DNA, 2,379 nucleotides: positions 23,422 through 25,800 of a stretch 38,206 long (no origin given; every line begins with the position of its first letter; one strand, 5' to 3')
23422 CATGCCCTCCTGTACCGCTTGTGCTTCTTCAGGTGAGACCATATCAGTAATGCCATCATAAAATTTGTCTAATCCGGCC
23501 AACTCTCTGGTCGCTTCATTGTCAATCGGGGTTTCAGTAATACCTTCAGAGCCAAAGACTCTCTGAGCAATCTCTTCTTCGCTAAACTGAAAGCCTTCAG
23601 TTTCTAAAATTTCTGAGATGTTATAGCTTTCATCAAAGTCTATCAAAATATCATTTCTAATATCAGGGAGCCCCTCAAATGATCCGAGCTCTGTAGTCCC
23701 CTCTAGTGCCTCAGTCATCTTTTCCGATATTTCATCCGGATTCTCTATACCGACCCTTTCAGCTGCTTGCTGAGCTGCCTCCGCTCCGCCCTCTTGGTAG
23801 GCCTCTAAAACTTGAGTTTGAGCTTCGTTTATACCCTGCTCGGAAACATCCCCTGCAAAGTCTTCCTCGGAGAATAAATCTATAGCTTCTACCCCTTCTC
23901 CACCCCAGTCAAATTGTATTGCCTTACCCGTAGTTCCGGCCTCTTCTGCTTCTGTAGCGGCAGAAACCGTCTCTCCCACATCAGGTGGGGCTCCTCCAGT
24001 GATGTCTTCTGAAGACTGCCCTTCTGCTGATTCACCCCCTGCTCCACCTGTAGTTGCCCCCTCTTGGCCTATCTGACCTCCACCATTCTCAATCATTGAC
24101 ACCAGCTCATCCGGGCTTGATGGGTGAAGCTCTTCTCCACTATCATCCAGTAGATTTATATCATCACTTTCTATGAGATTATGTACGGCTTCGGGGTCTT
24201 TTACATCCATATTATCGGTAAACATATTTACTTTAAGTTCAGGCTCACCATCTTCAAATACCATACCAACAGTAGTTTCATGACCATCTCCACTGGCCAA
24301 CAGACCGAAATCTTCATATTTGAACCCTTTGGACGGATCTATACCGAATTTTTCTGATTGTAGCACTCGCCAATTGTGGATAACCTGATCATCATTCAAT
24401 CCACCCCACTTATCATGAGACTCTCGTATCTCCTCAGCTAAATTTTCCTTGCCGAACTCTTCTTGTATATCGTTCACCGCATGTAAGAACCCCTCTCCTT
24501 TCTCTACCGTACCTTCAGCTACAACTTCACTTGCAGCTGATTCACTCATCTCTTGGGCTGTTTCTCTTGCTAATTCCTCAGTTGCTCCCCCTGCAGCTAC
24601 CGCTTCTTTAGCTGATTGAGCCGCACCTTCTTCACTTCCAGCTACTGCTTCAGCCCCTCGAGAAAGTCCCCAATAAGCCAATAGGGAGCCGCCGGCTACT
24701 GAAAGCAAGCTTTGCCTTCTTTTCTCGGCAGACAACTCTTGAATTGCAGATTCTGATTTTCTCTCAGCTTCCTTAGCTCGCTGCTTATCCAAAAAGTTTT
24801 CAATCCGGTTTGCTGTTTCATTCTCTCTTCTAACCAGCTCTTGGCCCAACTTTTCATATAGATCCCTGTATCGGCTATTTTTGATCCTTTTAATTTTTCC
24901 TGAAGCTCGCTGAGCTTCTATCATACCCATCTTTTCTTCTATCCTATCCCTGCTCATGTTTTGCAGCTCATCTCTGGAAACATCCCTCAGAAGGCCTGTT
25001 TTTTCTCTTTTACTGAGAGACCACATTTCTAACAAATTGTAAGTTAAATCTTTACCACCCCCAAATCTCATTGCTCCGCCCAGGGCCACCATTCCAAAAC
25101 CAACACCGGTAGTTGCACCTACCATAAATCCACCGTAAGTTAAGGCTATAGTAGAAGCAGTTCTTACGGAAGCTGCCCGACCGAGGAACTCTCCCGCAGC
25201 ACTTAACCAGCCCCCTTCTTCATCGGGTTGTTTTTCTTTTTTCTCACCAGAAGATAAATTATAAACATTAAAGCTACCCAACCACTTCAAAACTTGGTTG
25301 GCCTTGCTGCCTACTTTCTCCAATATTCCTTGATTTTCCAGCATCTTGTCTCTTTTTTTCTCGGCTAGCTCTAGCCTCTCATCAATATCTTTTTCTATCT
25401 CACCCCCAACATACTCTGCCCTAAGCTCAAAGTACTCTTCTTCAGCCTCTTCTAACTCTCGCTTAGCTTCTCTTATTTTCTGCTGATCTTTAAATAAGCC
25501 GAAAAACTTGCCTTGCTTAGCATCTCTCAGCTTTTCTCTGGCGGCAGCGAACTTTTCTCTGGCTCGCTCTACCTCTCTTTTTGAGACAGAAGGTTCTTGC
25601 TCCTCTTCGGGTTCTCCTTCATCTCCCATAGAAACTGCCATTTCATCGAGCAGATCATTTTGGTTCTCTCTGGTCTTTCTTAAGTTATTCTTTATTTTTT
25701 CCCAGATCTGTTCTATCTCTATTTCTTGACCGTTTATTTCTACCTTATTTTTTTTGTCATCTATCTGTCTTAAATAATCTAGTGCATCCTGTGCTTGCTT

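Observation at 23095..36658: Duplicated two-gene module: ~100-aa helical protein plus giant hyper-acidic membrane-hairpin protein (candidate undescribed CPR envelope system)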

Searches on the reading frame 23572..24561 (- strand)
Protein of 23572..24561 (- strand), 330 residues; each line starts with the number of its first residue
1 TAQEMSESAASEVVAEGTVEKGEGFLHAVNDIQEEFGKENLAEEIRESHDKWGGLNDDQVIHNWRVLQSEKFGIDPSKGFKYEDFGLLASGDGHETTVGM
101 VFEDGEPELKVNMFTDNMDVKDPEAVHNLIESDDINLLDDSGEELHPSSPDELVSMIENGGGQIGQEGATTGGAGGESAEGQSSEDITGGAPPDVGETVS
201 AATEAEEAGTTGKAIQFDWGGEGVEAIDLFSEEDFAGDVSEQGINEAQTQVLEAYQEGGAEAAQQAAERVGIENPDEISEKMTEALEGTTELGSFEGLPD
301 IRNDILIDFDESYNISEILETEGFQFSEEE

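Call 68: search_protein_families(library=pfam, alignment_id=A8, max_evalue=1)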
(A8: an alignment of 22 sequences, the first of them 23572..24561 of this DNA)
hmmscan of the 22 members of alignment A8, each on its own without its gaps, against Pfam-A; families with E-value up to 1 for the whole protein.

A. member 1, window:23572-24561:- (330 aa): 1 family
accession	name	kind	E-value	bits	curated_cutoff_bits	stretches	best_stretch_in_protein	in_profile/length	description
PF22106.1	NGO1945_C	-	0.17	12.7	27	1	237-287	37-90/93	NGO1945 C-terminal domain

B. families by the number of members that match (of 22 scanned): 15 families
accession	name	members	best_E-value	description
PF13233.12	Complex1_LYR_2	2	0.006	Complex1_LYR-like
PF00805.28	Pentapeptide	1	0.0012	Pentapeptide repeats (8 copies)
PF16525.10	MHB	1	0.01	Haemophore, haem-binding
PF17146.10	PIN_6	1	0.017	PIN domain of ribonuclease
PF24718.1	HTH_73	1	0.019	HTH-like domain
PF24627.1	PUMA_CC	1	0.029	PUMA coiled-coil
PF00681.25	Plectin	1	0.034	Plectin repeat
PF07924.16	NuiA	1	0.041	Nuclease A inhibitor-like protein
PF15418.12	DUF4625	1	0.072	Domain of unknown function (DUF4625)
PF19677.4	DUF6179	1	0.089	Family of unknown function (DUF6179)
PF04870.21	Moulting_cycle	1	0.093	Moulting cycle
PF22106.1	NGO1945_C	1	0.17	NGO1945 C-terminal domain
PF24176.1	TPR_TTI1_2nd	1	0.18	TELO2-interacting protein 1 homologue second TPR domain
PF23461.1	ZMYND11_CC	1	0.47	ZMYND11 protein coiled-coil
PF11839.13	Alanine_zipper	1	0.49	Alanine-zipper, major outer membrane lipoprotein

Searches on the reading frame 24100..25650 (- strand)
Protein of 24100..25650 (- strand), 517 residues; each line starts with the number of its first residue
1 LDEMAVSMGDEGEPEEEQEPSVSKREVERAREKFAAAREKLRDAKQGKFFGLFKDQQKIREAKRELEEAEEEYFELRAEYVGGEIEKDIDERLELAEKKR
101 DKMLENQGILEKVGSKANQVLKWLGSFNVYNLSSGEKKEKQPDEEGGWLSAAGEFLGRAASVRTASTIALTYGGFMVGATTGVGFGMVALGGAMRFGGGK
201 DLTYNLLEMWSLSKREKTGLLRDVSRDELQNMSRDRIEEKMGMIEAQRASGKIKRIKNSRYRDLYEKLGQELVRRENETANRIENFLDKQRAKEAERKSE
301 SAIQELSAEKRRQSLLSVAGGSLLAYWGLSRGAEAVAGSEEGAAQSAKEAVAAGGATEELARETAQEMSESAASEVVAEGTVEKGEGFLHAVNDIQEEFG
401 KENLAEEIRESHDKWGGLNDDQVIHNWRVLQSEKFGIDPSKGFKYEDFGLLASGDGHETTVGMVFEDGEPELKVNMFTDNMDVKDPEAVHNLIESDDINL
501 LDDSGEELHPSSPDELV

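Call 82: predict_structure(alignment_id=A9)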
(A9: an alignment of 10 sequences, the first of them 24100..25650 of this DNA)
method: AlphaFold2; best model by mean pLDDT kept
length: 517 residues; sequences in the alignment: 10
mean_pLDDT: 39.1   pTM: 0.23
mean pLDDT of the five models: 39.1, 38.5, 38.2, 37.3, 36.1
residues with pLDDT >= 90: 0; 70-90: 33; 50-70: 30; < 50: 454
segments of 3 or more residues with pLDDT < 50: 1-20, 82-97, 99-508, 510-517
pLDDT, mean of each block of 10 residues (from residue 1): 31 38 70 76 66 66 77 61 44 42 41 42 39 37 37 29 26 29 29 30 31 29 39 45 35 31 36 35 38 41 41 36 32 35 34 35 32 29 31 36 41 38 38 35 29 29 28 30 35 38 44 39
secondary structure, 60 per line:
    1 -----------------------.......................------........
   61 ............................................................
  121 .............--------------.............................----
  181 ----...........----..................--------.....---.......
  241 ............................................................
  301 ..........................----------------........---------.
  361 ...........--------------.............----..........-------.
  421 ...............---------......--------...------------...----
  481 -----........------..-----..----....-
elements in order: H24-46 H53-133 H148-176 H185-195 H200-217 H226-230 H234-326 H343-350 H360-371 H386-398 H403-412 H420-435 H445-450 E459-461 E474-476 H486-493 H513-516

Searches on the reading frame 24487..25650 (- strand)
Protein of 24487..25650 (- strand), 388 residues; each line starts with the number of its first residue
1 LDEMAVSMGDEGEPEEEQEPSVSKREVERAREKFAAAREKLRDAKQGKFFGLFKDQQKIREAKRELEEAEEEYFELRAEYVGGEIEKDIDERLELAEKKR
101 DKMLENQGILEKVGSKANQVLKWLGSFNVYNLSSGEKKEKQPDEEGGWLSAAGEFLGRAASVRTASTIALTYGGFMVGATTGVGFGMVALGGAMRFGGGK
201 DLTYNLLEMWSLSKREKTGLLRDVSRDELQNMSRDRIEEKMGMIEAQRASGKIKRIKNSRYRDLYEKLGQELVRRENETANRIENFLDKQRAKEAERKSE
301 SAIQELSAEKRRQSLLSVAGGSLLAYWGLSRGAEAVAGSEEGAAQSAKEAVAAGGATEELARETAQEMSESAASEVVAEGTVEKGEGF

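Call 35: search_solved_structures(query=A3, max_evalue=1)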
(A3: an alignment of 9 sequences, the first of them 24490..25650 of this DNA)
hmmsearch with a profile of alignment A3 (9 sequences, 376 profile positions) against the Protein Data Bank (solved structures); distinct sequences matched with E-value up to 1: 1.
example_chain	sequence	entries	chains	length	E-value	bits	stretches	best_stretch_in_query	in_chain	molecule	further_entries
8x2x_L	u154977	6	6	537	0.45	13.1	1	206-327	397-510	Maltose/maltodextrin-binding periplasmic protein,Chromatin modification-related protein EA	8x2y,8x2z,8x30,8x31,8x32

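Call 37: find_homologous_proteins(query=A3, max_evalue=0.001)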
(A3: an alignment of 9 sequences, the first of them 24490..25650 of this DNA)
Query A3 (9 sequences) (387 aa, profile of the alignment): 9 proteins with E <= 0.001 among 8000 candidates.
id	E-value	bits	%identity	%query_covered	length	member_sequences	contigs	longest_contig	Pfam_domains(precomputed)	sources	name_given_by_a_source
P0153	5.0e-31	127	45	7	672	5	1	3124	-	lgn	-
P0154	2.7e-28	118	47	4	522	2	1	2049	-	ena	-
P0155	3.2e-27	114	47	4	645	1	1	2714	-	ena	-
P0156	3.7e-26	111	47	4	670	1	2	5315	-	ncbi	-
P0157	5.9e-26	110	41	7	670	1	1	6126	-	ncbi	-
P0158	1.9e-25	108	47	4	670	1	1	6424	-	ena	-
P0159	2.5e-25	108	38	7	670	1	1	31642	-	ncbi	-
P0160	4.2e-22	97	31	11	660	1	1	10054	-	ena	-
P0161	2.5e-20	91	29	11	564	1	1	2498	-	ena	-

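Call 42: find_related_loci(query=A5, collection=genome_contigs, flank=8000)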
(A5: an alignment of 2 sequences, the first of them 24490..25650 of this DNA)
Query A5 (387 aa) in genome_contigs; peptide patterns used: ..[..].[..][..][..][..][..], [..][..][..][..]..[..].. (x = any residue, [..] = any of these).
600 stretches matched a pattern, but none encodes a relative of the query by tblastn (E <= 1e-3).

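Call 43: find_encoding_contigs(protein=P0159, flank=8000, max_places=3)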
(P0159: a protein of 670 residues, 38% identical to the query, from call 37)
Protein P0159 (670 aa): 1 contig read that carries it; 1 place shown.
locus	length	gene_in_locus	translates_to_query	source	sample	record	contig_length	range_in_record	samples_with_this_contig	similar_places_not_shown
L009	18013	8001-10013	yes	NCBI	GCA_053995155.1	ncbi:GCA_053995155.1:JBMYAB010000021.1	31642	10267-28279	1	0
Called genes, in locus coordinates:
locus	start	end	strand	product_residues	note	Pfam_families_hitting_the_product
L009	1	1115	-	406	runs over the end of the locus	PF28597:T2SSF_N, PF00482:T2SSF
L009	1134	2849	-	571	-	PF05157:MshEN, PF00437:T2SSE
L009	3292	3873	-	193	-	-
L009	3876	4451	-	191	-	PF07963:N_methyl (weak)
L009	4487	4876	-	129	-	PF00072:Response_reg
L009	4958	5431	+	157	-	-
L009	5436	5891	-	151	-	PF14478:DUF4430 (faint)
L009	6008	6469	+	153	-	PF02381:MraZ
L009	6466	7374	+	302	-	PF01209:Ubie_methyltran (faint), PF01795:Methyltransf_5, PF13847:Methyltransf_31 (weak)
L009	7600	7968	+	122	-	-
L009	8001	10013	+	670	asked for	-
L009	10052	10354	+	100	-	PF18908:DUF5663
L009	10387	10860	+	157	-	-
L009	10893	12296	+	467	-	PF27854:Heavy_Cys_CGP, PF01471:PG_binding_1 (weak)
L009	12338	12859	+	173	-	PF03773:ArsP_1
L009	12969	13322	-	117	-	-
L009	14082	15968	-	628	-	PF01751:Toprim, PF01131:Topoisom_bac, PF01396:Zn_ribbon_Top1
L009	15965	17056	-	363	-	PF02481:DNA_processg_A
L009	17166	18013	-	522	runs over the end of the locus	PF01935:DUF87, PF10412:TrwB_AAD_bind, PF23477:zf_Tbcl_2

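Call 44: find_encoding_contigs(protein=P0160, flank=8000, max_places=3)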
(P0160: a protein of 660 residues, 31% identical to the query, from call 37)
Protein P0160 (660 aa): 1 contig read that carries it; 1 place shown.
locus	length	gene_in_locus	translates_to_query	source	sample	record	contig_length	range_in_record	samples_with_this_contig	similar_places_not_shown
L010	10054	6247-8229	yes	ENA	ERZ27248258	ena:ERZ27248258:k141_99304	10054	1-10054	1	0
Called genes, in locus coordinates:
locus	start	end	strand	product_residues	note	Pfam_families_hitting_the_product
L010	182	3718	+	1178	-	PF04997:RNA_pol_Rpb1_1, PF00623:RNA_pol_Rpb1_2, PF04983:RNA_pol_Rpb1_3, PF05000:RNA_pol_Rpb1_4 (weak), PF04998:RNA_pol_Rpb1_5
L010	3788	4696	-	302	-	PF18297:NFACT-R_2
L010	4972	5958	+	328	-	PF05598:DUF772 (weak), PF01609:DDE_Tnp_1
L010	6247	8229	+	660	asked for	-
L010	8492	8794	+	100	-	PF18908:DUF5663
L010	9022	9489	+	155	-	-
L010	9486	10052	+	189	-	?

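Call 53: search_protein_families(library=pfam, proteins=[L009:10387-10860:+, L009:10893-12296:+], max_evalue=0.01)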
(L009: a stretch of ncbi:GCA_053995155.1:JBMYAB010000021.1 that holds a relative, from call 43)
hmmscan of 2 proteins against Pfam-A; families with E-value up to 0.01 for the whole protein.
L009:10387-10860:+ (157 aa): 0 families

L009:10893-12296:+ (467 aa): 2 families
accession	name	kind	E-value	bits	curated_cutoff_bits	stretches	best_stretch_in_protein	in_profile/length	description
PF01471.23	PG_binding_1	-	3.5e-06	27.6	23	1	396-438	2-42/57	Putative peptidoglycan binding domain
PF10092.14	DUF2330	-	0.0063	16.2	24.7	0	147-298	52-203/279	Uncharacterized protein conserved in bacteria (DUF2330)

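Call 98: search_solved_structures(query=A7, max_evalue=10)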
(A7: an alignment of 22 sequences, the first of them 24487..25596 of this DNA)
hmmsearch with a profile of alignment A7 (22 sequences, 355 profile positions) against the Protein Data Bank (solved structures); distinct sequences matched with E-value up to 10: 32.
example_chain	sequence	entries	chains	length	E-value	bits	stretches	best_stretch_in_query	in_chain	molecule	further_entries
6w6l_6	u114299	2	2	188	0.0097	18.5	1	231-306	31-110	Calcium load-activated calcium channel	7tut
9ivk_A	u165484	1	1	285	0.034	16.7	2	251-319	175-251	HBC599 membrane protein binder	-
3zbh_A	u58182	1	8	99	0.12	14.9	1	198-274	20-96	ESXA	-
6w16_F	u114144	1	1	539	0.12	14.9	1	266-320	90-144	Fusion glycoprotein F0,Envelope glycoprotein fusion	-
8x2x_L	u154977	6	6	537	0.19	14.2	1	175-265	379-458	Maltose/maltodextrin-binding periplasmic protein,Chromatin modification-related protein EA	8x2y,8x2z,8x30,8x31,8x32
6zpg_A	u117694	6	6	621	0.23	14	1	32-90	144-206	KIF-binding protein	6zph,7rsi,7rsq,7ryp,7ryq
9jg1_R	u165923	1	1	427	0.29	13.6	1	244-306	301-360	Histamine H4 receptor,Soluble cytochrome b562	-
2etn_A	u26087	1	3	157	0.38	13.2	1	232-322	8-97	anti-cleavage anti-GreA transcription factor Gfh1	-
6dus_A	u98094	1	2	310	0.41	13.2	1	13-102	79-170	Type III secretion system effector protein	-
6cgi_A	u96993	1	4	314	0.41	13.1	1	13-102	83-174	Type III secretion system effector protein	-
9jf4_A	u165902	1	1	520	0.42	13.1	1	234-300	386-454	Neuromedin-B receptor,de novo design protein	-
8px1_A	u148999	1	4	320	0.43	13.1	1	13-102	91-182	Non-LEE encoded effector protein NleB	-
6eyr_A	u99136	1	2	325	0.44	13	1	13-102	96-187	Type III secretion system effector protein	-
6yba_Q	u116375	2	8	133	0.45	13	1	143-197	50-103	Hexon-interlacing protein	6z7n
6eyt_A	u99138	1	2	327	0.45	13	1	13-102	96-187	Type III secretion system effector protein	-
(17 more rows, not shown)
